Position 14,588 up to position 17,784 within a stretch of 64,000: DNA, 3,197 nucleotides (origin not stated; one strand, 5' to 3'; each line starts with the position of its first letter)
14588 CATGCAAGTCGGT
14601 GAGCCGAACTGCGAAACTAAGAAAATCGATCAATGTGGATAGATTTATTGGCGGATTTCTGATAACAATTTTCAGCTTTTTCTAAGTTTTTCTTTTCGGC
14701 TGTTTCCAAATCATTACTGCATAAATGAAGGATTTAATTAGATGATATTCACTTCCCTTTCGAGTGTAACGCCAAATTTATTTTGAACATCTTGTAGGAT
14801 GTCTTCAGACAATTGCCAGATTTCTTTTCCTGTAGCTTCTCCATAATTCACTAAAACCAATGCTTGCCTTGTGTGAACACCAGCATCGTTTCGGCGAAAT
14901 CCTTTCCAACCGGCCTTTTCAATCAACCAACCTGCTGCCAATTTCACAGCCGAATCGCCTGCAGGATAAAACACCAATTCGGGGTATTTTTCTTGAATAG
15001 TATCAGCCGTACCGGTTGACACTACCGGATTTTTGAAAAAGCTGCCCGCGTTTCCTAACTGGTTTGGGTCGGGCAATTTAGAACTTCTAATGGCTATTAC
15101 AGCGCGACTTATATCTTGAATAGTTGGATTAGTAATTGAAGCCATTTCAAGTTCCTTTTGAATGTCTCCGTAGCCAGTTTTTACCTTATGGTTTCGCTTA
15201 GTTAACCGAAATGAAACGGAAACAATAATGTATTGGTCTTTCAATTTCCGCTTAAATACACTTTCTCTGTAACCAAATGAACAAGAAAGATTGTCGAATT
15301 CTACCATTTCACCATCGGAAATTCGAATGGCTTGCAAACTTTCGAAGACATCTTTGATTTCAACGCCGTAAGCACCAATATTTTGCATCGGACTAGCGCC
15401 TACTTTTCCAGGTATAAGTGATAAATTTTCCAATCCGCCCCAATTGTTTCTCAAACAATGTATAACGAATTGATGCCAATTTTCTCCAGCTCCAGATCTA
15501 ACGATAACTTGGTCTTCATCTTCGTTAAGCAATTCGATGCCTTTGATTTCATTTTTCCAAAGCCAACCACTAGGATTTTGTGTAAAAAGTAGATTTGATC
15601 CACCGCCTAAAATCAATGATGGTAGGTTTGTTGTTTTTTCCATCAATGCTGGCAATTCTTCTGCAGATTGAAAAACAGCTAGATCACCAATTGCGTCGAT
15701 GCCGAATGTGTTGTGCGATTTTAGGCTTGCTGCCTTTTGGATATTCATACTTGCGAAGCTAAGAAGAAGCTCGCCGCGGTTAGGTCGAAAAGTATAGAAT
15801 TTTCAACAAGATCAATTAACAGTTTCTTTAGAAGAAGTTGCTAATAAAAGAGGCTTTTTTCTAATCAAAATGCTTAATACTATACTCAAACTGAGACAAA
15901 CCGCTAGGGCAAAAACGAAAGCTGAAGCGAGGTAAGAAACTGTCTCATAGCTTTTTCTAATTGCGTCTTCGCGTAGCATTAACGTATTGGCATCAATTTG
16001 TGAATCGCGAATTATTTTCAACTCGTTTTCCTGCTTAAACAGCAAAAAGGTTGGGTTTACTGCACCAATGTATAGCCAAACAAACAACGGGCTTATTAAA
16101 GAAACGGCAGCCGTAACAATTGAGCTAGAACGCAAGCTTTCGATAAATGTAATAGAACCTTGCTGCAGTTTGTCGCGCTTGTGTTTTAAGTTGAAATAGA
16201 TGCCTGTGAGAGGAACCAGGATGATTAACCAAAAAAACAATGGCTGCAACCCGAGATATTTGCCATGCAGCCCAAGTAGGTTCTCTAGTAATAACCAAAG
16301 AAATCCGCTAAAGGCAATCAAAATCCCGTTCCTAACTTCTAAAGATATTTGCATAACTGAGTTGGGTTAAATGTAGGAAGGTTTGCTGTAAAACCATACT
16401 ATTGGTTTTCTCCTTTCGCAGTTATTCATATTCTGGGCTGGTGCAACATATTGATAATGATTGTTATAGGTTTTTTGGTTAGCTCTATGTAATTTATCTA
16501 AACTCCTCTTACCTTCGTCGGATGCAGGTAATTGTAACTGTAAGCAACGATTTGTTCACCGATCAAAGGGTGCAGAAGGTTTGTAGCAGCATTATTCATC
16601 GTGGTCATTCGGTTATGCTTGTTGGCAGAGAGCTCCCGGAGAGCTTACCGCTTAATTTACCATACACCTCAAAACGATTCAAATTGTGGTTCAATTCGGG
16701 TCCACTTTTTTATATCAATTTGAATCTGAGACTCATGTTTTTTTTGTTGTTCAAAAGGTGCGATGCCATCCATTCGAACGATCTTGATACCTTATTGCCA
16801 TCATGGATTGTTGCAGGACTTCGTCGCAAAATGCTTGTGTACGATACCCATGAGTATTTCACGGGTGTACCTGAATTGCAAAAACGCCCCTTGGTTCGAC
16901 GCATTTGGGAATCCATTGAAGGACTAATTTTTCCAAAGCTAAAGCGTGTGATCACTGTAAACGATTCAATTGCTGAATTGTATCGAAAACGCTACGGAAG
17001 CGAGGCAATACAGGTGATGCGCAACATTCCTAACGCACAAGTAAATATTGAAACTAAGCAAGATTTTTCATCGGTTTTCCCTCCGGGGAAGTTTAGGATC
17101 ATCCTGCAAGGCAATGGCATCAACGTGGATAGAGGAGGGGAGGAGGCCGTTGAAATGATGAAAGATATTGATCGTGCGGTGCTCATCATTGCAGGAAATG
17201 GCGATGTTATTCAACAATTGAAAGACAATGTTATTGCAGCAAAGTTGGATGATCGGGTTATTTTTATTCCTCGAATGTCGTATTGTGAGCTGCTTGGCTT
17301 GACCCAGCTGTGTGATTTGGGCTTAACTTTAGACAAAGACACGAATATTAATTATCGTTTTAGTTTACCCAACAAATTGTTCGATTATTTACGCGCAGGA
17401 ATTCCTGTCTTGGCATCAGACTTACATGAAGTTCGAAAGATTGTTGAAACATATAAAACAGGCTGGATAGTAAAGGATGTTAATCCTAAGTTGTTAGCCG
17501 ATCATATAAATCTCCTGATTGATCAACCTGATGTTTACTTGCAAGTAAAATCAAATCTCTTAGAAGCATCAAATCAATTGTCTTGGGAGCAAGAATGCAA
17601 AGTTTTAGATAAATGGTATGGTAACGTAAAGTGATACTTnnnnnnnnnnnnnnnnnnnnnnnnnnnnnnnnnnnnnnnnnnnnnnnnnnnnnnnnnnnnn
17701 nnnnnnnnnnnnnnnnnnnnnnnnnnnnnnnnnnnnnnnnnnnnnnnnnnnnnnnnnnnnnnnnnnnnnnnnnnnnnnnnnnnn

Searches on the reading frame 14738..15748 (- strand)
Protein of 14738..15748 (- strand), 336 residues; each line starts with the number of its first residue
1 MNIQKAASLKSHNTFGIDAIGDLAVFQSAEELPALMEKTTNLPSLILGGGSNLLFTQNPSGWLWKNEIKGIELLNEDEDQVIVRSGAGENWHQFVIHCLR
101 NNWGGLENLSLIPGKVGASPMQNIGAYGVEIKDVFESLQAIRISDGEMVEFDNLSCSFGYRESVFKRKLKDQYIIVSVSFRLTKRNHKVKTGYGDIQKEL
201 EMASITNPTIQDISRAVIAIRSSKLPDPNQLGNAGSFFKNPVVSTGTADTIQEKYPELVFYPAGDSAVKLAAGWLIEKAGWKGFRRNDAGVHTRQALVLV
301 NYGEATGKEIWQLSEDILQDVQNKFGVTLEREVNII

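Call 8: search_protein_families(library=pfam, proteins=[window:14738-15748:-], max_evalue=0.001)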
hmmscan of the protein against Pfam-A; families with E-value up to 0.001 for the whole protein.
window:14738-15748:- (336 aa): 2 families
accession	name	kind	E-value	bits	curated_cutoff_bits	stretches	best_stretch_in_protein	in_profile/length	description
PF02873.21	MurB_C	-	1.2e-29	102.8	27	1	213-336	2-99/99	UDP-N-acetylenolpyruvoylglucosamine reductase, C-terminal domain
PF01565.28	FAD_binding_4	-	5.3e-17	62.3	26.4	1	27-151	8-138/139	FAD binding domain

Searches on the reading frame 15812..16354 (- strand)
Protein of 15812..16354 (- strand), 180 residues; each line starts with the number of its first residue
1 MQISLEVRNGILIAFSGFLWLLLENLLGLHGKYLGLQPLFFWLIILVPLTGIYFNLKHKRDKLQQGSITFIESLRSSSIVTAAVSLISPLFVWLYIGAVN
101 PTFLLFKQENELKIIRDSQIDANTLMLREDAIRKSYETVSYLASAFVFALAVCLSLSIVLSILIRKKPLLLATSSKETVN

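Call 8: search_protein_families(library=pfam, proteins=[window:15812-16354:-], max_evalue=0.001)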
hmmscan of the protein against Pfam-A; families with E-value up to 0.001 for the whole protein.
window:15812-16354:- (180 aa): 1 family
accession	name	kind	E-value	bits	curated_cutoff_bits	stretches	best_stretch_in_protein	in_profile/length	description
PF13858.11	DUF4199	-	8.6e-16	59.3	32.3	1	9-166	2-165/165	Protein of unknown function (DUF4199)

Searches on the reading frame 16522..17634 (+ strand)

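Call 21: search_protein_families(library=pfam, proteins=[window:16522-17634:+], max_evalue=0.001)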
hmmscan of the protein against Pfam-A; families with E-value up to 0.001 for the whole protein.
window:16522-17634:+ (370 aa): 4 families
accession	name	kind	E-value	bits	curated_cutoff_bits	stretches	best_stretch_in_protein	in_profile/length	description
PF00534.26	Glycos_transf_1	-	2.1e-14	53.9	26.4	1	192-343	16-166/172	Glycosyl transferases group 1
PF13439.12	Glyco_transf_4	-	1.4e-10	41.9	28.5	1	21-168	12-164/170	Glycosyltransferase Family 4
PF13692.12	Glyco_trans_1_4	-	5.2e-10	40.2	27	1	211-334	25-141/142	Glycosyl transferases group 1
PF13579.12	Glyco_trans_4_4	-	6.5e-06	27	29.7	1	16-165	6-152/158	Glycosyl transferase 4-like domain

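Call 67: search_protein_families(library=ncbifam, proteins=[window:16522-17634:+], max_evalue=0.00001)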
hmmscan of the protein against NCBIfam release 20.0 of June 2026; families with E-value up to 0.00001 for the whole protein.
window:16522-17634:+ (370 aa): 1 family
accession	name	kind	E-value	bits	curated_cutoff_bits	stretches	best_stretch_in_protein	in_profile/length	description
TIGR04063.1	stp3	hypoth_equivalog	5.3e-07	28.9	442.05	1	211-367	237-393/397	TIGR04063 family PEP-CTERM/XrtA system glycosyltransferase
